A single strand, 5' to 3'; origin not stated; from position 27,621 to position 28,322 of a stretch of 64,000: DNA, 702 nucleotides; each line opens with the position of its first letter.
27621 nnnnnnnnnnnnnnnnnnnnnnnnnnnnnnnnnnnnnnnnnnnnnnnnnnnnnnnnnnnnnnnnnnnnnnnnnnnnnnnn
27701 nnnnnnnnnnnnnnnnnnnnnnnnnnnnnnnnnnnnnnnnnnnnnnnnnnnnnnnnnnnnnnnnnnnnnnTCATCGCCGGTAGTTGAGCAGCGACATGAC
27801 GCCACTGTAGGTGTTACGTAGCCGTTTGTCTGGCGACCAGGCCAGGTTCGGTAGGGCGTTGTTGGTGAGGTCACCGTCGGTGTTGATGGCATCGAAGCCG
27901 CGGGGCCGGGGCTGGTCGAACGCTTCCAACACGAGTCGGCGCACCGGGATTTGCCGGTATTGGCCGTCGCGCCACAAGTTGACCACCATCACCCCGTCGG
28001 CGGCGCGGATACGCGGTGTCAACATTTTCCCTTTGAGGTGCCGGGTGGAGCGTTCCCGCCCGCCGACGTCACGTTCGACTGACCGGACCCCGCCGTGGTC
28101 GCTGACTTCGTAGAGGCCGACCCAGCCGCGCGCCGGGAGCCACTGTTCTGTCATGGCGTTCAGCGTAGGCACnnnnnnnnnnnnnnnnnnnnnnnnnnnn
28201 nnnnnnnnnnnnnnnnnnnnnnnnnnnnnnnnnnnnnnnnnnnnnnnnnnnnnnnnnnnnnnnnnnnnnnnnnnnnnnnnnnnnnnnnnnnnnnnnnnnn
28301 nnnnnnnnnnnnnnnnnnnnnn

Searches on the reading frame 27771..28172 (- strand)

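Call 109: search_protein_families(library=pfam, proteins=[window:27771-28172:-], max_evalue=0.001)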
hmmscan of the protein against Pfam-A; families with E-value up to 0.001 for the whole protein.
window:27771-28172:- (133 aa): 1 family
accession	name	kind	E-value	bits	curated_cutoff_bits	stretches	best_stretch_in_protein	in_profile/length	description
PF07463.16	NUMOD4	-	1.5e-10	41.6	23.4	1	9-67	1-49/49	NUMOD4 motif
